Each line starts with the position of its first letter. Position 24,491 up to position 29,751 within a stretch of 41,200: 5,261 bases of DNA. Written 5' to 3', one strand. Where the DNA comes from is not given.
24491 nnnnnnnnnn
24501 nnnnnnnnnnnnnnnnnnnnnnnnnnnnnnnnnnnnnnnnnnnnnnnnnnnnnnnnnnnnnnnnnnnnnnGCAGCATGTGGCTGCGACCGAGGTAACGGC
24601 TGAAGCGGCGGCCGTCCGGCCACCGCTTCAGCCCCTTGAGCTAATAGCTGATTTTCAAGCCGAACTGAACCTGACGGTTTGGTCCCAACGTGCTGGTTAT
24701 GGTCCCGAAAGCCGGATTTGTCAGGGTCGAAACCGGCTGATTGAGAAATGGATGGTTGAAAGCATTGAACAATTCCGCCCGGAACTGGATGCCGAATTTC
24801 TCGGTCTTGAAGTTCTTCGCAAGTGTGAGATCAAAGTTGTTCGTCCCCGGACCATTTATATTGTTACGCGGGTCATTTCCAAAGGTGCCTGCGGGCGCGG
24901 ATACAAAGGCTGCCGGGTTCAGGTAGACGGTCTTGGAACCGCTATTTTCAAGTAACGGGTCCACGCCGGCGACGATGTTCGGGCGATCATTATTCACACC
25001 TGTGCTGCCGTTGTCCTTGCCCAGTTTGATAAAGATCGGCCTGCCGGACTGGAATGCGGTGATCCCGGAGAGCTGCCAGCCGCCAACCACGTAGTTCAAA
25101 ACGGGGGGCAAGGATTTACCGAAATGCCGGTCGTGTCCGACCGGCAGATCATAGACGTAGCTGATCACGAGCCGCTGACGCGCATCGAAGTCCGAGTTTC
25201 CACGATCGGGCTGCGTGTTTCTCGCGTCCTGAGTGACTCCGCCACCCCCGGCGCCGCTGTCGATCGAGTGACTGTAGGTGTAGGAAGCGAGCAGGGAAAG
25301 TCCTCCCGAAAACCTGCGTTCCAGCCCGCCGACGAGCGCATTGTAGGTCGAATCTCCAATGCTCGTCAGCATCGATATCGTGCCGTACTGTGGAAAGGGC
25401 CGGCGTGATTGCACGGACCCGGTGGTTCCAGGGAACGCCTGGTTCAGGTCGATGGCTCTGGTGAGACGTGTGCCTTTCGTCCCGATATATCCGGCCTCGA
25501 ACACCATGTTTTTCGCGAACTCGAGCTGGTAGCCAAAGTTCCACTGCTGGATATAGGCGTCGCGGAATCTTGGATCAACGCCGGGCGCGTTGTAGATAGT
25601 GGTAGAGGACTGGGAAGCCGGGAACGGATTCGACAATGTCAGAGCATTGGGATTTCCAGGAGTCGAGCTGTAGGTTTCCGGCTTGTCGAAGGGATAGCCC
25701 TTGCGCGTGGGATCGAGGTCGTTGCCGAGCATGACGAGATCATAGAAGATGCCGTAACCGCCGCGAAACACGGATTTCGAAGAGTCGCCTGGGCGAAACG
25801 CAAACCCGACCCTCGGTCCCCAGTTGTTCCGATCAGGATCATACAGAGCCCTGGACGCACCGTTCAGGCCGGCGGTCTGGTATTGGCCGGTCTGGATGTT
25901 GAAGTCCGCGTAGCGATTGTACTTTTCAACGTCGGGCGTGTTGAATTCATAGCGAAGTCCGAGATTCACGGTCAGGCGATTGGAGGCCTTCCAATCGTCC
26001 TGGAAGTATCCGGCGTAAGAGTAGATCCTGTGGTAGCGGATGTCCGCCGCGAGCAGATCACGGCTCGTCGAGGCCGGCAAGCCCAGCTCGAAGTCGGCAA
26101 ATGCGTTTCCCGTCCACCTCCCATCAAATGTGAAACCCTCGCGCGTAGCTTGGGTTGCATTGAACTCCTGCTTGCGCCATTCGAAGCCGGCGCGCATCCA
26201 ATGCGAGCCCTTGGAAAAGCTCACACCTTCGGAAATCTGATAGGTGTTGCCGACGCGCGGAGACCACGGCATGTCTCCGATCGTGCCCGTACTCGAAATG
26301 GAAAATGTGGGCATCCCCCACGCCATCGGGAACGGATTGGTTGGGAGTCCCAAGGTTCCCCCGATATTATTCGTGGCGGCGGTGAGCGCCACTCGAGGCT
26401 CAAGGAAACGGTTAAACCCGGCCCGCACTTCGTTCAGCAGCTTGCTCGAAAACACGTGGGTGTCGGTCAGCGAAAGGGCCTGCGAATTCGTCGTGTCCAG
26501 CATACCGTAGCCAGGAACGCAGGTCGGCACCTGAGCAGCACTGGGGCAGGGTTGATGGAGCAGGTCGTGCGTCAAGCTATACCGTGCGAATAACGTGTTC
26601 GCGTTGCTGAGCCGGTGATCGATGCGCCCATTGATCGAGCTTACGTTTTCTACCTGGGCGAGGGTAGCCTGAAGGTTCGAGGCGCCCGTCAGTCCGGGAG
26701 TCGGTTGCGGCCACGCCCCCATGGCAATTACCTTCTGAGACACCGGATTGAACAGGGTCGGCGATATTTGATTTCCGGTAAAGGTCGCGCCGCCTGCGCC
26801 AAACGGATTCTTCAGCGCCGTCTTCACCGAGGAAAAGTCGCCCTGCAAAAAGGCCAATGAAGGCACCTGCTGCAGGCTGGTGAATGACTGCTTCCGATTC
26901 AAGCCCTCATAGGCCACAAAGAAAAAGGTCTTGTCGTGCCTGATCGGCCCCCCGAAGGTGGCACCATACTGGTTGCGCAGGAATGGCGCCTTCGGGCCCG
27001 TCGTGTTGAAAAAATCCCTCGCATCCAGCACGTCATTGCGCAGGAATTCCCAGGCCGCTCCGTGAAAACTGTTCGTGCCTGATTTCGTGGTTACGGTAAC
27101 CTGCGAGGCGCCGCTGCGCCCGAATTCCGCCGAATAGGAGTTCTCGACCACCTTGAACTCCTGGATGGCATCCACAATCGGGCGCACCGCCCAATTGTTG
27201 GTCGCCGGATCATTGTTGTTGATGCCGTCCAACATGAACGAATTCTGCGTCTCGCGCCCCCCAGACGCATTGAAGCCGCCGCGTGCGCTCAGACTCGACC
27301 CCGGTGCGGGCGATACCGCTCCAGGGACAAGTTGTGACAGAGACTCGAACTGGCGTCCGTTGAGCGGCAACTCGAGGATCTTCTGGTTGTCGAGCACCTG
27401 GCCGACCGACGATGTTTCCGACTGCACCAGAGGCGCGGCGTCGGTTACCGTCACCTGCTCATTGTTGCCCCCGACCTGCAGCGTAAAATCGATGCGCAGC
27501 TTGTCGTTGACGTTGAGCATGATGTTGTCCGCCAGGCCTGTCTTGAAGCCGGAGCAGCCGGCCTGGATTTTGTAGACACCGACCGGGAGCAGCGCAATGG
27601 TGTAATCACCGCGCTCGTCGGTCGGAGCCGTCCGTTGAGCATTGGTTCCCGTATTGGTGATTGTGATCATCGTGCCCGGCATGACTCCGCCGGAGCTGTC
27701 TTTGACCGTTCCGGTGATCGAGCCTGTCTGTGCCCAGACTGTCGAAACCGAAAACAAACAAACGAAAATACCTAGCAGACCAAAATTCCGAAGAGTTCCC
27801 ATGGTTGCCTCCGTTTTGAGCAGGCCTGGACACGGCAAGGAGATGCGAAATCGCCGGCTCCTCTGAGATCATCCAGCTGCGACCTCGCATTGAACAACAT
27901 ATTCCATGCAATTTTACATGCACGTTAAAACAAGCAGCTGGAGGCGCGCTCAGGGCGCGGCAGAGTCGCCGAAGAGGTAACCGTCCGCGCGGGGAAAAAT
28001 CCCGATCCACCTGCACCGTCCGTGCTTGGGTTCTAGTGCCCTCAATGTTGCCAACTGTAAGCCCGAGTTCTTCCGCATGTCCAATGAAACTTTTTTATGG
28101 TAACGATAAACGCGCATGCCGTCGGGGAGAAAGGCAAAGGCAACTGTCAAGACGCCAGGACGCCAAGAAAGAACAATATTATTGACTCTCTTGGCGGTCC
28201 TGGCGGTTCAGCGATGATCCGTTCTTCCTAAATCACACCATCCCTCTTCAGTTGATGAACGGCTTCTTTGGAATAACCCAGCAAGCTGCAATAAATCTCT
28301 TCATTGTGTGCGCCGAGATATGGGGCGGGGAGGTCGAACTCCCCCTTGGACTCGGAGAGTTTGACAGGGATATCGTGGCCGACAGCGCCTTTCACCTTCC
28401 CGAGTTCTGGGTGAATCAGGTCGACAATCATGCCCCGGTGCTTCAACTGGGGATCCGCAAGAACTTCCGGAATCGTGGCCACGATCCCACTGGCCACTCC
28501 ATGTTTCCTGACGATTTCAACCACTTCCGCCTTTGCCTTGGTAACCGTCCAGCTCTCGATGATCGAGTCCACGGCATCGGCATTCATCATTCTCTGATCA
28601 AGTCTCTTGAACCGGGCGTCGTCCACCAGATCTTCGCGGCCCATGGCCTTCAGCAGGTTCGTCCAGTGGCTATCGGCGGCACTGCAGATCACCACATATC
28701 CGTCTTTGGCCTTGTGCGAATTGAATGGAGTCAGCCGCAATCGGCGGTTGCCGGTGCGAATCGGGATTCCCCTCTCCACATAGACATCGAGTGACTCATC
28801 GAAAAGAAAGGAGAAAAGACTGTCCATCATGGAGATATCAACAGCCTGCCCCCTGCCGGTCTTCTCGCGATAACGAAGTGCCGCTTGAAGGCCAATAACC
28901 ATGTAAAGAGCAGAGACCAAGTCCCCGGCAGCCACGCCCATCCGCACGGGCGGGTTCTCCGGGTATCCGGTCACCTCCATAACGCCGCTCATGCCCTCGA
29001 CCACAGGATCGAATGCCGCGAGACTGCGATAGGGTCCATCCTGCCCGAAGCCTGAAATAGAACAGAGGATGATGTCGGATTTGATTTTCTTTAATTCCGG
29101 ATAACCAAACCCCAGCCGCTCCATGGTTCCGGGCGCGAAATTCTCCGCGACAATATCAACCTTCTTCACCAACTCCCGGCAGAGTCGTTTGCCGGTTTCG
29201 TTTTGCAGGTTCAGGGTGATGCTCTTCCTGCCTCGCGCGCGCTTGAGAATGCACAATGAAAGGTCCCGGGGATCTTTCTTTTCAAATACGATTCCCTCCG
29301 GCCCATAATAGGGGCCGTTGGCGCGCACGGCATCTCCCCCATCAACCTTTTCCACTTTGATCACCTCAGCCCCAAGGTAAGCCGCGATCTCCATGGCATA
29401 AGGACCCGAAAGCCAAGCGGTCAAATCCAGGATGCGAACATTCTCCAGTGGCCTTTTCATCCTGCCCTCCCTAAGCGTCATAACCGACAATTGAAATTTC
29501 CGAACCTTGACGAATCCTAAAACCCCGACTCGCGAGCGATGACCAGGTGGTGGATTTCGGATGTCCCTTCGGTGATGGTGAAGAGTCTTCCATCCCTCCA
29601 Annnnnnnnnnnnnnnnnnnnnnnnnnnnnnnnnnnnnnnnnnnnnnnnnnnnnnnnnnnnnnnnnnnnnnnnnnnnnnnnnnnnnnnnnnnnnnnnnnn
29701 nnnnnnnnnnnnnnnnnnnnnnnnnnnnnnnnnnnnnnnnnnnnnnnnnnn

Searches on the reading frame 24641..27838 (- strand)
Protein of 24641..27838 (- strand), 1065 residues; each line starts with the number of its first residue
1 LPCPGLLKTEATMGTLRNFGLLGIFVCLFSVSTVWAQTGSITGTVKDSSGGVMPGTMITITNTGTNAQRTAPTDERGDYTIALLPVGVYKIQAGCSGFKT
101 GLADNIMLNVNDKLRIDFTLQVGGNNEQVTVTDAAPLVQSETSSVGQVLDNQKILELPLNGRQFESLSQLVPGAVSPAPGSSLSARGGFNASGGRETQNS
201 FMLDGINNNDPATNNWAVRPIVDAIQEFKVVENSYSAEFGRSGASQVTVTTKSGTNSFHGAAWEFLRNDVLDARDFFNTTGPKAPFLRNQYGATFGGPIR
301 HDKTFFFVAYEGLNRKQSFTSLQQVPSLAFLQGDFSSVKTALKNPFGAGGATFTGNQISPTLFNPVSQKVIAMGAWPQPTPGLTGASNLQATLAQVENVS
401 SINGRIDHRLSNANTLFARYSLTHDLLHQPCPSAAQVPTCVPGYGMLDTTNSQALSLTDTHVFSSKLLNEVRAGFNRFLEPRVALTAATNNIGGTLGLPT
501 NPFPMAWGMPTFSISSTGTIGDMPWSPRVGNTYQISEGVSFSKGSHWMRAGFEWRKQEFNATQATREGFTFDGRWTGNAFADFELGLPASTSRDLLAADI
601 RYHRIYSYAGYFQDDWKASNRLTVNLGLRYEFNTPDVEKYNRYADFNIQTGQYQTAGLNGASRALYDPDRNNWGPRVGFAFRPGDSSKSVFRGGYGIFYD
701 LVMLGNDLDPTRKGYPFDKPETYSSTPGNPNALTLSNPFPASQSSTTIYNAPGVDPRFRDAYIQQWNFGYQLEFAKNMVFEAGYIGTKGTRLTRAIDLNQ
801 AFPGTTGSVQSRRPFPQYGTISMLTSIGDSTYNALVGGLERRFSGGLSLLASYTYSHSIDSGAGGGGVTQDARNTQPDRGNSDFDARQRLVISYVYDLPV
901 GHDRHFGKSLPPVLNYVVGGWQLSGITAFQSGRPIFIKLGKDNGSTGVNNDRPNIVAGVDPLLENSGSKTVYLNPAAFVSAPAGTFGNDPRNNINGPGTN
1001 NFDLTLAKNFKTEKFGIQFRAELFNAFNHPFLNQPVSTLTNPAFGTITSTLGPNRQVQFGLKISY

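Call 16: search_protein_families(library=pfam, proteins=[window:24641-27838:-], max_evalue=0.0001)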
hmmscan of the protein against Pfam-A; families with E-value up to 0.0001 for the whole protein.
window:24641-27838:- (1065 aa): 4 families
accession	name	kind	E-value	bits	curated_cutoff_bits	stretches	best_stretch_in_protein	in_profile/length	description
PF25183.1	OMP_b-brl_4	-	2.6e-247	823.8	30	1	250-1058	1-838/838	Outer membrane beta barrel domain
PF13620.12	CarboxypepD_reg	-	8.4e-19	68.2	32.3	1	40-121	1-82/82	Carboxypeptidase regulatory-like domain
PF13715.12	CarbopepD_reg_2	-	9.2e-06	26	32.2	1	41-121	1-77/88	CarboxypepD_reg-like domain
PF00593.30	TonB_dep_Rec_b-barrel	-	9.2e-05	22.9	27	1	524-696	76-238/436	TonB dependent receptor-like, beta-barrel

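Call 18: search_protein_families(library=ncbifam, proteins=[window:24641-27838:-], max_evalue=0.00001)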
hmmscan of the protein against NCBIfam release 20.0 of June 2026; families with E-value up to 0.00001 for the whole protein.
window:24641-27838:- (1065 aa): 0 families

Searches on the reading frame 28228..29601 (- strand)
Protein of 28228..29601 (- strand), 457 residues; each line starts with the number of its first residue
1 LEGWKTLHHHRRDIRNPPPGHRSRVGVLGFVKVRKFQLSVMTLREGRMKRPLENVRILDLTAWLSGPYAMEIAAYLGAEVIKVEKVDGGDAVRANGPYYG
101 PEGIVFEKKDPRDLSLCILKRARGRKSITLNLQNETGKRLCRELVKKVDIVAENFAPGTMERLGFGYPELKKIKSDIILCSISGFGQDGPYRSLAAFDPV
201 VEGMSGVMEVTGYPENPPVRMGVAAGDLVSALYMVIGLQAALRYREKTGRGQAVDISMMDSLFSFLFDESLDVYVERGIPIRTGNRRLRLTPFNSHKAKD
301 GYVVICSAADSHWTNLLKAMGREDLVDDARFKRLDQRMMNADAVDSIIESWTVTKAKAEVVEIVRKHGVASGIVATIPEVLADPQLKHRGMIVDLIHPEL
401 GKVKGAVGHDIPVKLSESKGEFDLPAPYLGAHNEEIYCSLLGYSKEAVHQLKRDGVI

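Call 16: search_protein_families(library=pfam, proteins=[window:28228-29601:-], max_evalue=0.0001)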
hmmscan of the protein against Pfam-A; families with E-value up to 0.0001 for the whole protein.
window:28228-29601:- (457 aa): 1 family
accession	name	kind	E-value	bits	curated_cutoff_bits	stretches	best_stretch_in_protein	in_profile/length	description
PF02515.22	CoA_transf_3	-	5.6e-109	365.1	23.3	1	52-433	1-366/366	CoA-transferase family III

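Call 18: search_protein_families(library=ncbifam, proteins=[window:28228-29601:-], max_evalue=0.00001)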
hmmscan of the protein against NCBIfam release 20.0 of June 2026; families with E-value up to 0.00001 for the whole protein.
window:28228-29601:- (457 aa): 7 families
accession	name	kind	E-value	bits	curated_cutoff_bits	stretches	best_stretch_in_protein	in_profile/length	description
NF052585.1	SucGlutTfsCaiB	equivalog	9.5e-88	294.4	750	1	48-440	4-388/394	succinate--glutarate CoA-transferase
NF003809.0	PRK05398.1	subfamily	2.5e-76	256.9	442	2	48-263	1-205/416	formyl-CoA transferase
TIGR03253.1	oxalate_frc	equivalog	6.6e-76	255.7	504.2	2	50-263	2-204/416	formyl-CoA transferase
NF041294.1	Scnl_mescCoAtase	equivalog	2.5e-75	254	700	1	52-436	4-379/381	succinyl-CoA:mesaconate CoA-transferase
NF008511.0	PRK11430.1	equivalog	7.1e-73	245.9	522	1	47-394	5-340/381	CoA:oxalate CoA-transferase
NF002914.1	PRK03525.1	equivalog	2.5e-38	132.1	413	1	51-457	9-397/400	L-carnitine CoA-transferase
TIGR04253.1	mesacon_CoA_iso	equivalog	2.2e-20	73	725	1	52-456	3-399/403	2-methylfumaryl-CoA isomerase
